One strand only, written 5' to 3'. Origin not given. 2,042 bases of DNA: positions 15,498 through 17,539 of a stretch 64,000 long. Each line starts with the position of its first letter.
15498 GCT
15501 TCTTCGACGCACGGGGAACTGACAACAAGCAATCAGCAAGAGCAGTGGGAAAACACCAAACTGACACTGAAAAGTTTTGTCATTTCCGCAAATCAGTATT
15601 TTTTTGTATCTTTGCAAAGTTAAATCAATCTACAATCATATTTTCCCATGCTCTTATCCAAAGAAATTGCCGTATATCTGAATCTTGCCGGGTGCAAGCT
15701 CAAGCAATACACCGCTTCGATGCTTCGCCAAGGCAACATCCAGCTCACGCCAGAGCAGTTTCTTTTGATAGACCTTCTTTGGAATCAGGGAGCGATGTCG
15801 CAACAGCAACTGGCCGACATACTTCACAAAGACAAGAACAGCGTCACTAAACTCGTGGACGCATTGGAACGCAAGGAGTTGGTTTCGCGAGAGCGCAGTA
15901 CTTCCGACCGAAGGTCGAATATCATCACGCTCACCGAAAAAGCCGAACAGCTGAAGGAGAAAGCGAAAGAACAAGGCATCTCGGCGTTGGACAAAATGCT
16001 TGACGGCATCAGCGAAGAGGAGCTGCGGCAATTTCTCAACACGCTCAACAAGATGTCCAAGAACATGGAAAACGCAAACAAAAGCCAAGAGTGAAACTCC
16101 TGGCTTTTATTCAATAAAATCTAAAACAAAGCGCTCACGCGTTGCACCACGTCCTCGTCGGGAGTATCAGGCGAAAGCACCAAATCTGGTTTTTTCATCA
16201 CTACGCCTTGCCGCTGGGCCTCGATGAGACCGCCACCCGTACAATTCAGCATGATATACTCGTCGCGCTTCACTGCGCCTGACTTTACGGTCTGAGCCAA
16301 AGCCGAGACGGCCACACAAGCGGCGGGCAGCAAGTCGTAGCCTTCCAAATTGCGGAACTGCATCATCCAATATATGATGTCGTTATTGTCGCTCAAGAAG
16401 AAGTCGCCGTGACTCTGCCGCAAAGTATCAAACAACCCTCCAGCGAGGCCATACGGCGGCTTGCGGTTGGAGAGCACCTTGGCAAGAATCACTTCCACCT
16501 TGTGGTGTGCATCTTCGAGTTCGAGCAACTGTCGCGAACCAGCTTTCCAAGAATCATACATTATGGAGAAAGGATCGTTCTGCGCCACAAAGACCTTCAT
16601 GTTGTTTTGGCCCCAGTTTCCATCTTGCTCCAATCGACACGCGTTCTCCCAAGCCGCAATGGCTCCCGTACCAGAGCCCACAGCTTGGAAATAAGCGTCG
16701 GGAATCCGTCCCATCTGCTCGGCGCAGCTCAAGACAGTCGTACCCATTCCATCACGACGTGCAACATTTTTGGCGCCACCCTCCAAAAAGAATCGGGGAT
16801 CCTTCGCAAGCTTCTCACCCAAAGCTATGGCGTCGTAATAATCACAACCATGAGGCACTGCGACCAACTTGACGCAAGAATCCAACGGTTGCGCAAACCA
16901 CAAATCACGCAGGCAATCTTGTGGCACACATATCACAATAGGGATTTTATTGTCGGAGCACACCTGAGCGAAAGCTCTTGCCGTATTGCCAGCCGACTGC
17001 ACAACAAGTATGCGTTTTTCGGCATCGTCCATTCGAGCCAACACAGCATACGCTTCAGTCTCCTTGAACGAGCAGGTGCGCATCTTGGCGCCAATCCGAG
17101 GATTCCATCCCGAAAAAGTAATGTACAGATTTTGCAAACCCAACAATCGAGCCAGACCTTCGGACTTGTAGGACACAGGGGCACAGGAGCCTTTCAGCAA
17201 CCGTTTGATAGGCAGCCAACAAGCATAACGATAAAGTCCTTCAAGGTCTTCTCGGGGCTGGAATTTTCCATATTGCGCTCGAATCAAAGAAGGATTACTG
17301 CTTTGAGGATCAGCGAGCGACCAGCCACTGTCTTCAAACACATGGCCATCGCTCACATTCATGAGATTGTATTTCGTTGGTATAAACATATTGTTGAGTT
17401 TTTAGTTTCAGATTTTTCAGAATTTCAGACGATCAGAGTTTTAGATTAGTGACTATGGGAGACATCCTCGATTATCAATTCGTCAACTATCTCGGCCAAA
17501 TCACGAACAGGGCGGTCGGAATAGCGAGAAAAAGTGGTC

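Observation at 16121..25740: Nine-gene operon joining capnine/sulfonolipid-type enzymes to an sHdr-like heterodisulfide-reductase module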

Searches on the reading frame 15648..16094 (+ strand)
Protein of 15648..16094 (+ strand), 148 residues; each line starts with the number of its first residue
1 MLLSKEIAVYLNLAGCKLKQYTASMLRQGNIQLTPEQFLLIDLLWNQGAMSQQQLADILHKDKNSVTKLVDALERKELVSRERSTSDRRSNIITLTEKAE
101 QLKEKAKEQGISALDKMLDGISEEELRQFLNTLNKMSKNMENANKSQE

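Call 17: search_protein_families(library=pfam, proteins=[window:15648-16094:+], max_evalue=10)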
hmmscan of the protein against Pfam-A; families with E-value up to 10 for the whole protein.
window:15648-16094:+ (148 aa): 23 families
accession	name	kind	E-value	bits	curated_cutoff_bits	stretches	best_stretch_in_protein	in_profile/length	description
PF01047.28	MarR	-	3.5e-18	65.7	24.6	1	33-90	1-58/59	MarR family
PF12802.13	MarR_2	-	3.6e-11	43.5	27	1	32-90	2-61/61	MarR family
PF22381.2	Staph_reg_Sar_Rot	-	3.7e-11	43.4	27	1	31-105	10-84/85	Transcriptional regulator SarA/Rot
PF25212.1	HVO_A0114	-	1.8e-06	28.1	27.6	1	32-85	19-72/84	HVO_A0114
PF13463.12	HTH_27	-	1.7e-05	25.4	22.2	1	36-99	4-68/68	Winged helix DNA-binding domain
PF04182.18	B-block_TFIIIC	-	0.00012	22.5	22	1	51-91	20-63/73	B-block binding subunit of TFIIIC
PF03965.22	Penicillinase_R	-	0.00018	22.3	22.6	1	40-132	8-98/115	Penicillinase repressor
PF13412.12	HTH_24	-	0.0007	19.6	21.9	1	40-79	8-47/48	Winged helix-turn-helix DNA-binding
PF01978.25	TrmB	-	0.002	18.4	25.6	1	41-85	15-58/68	Sugar-specific transcriptional regulator TrmB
PF20669.3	Exo70_N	-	0.0054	17.4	23.9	1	97-146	3-50/83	Exocyst complex component Exo70 N-terminal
PF02002.24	TFIIE_alpha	-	0.0056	17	22.9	1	36-88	14-66/105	TFIIE alpha subunit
PF24034.1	DUF7343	-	0.0061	16.8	27.6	1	43-95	12-61/62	Domain of unknown function (DUF7343)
PF05918.17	API5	-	0.0071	15.7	27.4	1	52-144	117-210/536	Apoptosis inhibitory protein 5 (API5)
PF13545.12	HTH_Crp_2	-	0.014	15.8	27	1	49-83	22-57/70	Crp-like helix-turn-helix domain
PF08100.18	Dimerisation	-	0.018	15.3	25.6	1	40-86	30-77/93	O-methyltransferase dimerisation domain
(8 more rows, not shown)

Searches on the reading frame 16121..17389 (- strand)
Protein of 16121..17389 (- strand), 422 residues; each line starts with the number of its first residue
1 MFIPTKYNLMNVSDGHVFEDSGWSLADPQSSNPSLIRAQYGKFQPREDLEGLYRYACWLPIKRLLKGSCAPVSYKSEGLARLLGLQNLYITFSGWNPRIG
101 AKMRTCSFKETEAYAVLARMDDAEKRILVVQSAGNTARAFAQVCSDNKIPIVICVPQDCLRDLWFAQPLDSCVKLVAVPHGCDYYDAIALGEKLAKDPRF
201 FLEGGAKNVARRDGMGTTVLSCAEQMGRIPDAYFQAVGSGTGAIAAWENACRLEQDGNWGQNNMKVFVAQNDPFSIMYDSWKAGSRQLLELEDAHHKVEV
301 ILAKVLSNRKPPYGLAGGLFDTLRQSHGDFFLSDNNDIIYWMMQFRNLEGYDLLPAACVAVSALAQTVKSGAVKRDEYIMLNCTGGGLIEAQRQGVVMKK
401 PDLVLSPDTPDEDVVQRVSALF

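Call 3: search_protein_families(library=ncbifam, proteins=[window:16121-17389:-], max_evalue=0.001)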
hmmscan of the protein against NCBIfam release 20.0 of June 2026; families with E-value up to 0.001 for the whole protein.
window:16121-17389:- (422 aa): 10 families
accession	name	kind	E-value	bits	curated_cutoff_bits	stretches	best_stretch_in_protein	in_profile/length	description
TIGR03844.1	cysteate_syn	equivalog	1.1e-123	412.9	324.9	1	10-392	4-384/398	cysteate synthase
NF006050.0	PRK08197.1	equivalog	2.6e-19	69.3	303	1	43-391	49-385/406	threonine synthase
NF004996.0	PRK06381.1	equivalog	4.3e-10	39.1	266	1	75-381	20-313/319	threonine synthase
TIGR00260.1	thrC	equivalog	2.7e-08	33.4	167.1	1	74-384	26-332/340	threonine synthase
NF006390.0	PRK08639.1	equivalog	7.9e-06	25.1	421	1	106-364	53-294/418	threonine ammonia-lyase IlvA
TIGR02079.1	THD1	equivalog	0.00011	21.1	440.55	0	106-158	44-97/410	threonine ammonia-lyase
NF006205.0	PRK08329.1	equivalog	0.00034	19.7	358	0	103-258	82-233/347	threonine synthase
NF009130.0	PRK12483.1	subfamily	0.00034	19.3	801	1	105-252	64-211/521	threonine ammonia-lyase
TIGR01127.1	ilvA_1Cterm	equivalog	0.00048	19.2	378.75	1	103-285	25-197/380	threonine ammonia-lyase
NF005454.0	PRK07048.1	equivalog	0.00086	18.6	452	0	104-159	51-107/324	threo-3-hydroxy-L-aspartate ammonia-lyase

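Call 4: search_protein_families(library=pfam, proteins=[window:16121-17389:-], max_evalue=0.001)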
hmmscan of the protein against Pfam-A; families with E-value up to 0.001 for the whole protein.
window:16121-17389:- (422 aa): 1 family
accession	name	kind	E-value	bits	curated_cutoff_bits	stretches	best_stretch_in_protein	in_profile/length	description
PF00291.31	PALP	-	4.9e-28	98.7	35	1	104-385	33-295/295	Pyridoxal-phosphate dependent enzyme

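Call 9: find_related_loci(query=window:16121-17389:-, collection=genome_contigs, flank=10000)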
Query window:16121-17389:- (422 aa) in genome_contigs; peptide patterns used: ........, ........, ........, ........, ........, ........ (x = any residue, [..] = any of these).
178 stretches matched a pattern; 145 encode a relative of the query (tblastn E <= 1e-3); the best 80 are kept; 80 distinct loci.
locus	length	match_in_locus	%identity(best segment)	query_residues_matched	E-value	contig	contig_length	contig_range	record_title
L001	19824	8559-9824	97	1-422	0e+0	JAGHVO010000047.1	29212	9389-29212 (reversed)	MAG: Candidatus Colimorpha pelethequi isolate E5_MB2_81 c_000001073405, whole genome shotgun sequence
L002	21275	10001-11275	75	2-422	0e+0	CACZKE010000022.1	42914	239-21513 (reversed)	MAG: uncultured Bacteroidia bacterium isolate RUG12703 genome assembly, contig: RUG12703_asm_22, whole genome shotgun se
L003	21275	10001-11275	74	2-422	0e+0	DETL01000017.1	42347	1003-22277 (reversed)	MAG TPA_asm: Bacteroidales bacterium UBA3289 UBA3289_contig_8181, whole genome shotgun sequence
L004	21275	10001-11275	75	2-422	0e+0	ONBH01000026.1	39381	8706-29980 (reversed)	uncultured Bacteroidales bacterium isolate RUG152 genome assembly, contig: scaffold_862, whole genome shotgun sequence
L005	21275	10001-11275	73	2-422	0e+0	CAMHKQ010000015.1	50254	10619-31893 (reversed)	MAG: uncultured Bacteroidales bacterium isolate SRR11784293_bin.5_metaWRAP_v1.3_MAG genome assembly, contig: ERZ12202796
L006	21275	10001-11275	74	2-422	0e+0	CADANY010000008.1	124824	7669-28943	MAG: uncultured Bacteroidia bacterium isolate RUG13467 genome assembly, contig: RUG13467_asm_8, whole genome shotgun seq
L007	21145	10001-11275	73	2-422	0e+0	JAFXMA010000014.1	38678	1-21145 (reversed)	MAG: Bacteroidales bacterium isolate RGIG6537 Sheep_Reticulum-3__c59342, whole genome shotgun sequence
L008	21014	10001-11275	75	2-422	0e+0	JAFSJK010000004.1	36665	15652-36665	MAG: Bacteroidales bacterium isolate RGIG3197 Goat_Reticulum-1__c47234, whole genome shotgun sequence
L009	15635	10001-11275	73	2-422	0e+0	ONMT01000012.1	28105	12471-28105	uncultured Bacteroidales bacterium isolate RUG437 genome assembly, contig: scaffold_574, whole genome shotgun sequence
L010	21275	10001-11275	74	2-422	0e+0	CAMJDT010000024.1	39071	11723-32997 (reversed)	MAG: uncultured Bacteroidales bacterium isolate SRR12081299_bin.64_metaWRAP_v1.3_MAG genome assembly, contig: ERZ1228977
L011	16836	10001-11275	73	2-422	0e+0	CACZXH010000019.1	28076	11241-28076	MAG: uncultured Bacteroidia bacterium isolate RUG13040 genome assembly, contig: RUG13040_asm_19, whole genome shotgun se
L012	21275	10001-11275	73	2-422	0e+0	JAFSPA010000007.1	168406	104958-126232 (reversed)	MAG: Paludibacteraceae bacterium isolate RGIG3343 Goat_Reticulum-6__c909, whole genome shotgun sequence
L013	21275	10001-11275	74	2-422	0e+0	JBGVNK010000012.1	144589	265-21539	MAG: Candidatus Cryptobacteroides sp. isolate fecal_MAG_236 fecal_MAG_236_contig_0012, whole genome shotgun sequence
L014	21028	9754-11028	72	2-422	0e+0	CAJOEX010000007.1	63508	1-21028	Paludibacteraceae bacterium isolate Red_deer_2_mag_14 genome assembly, contig: scaffold_253, whole genome shotgun sequen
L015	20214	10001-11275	72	2-422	0e+0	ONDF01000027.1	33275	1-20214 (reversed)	uncultured Bacteroidales bacterium isolate RUG193 genome assembly, contig: scaffold_868, whole genome shotgun sequence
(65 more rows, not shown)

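Call 26: search_solved_structures(query=window:16121-17389:-, max_evalue=0.00001)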
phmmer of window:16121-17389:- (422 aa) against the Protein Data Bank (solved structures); distinct sequences matched with E-value up to 0.00001: 5.
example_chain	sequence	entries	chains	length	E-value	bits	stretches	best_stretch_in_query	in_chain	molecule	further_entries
9k3c_A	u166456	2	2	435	3.5e-145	487.1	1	2-422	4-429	Cysteate synthase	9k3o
2zsj_A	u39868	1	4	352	4.2e-12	48.6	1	60-249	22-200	Threonine synthase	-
2d1f_A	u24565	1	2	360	6.5e-10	41.4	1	77-391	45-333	Threonine synthase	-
6cgq_A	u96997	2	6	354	1.3e-08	37.1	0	97-270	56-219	Threonine synthase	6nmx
1uim_A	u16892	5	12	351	1.3e-06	30.5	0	59-247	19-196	Threonine Synthase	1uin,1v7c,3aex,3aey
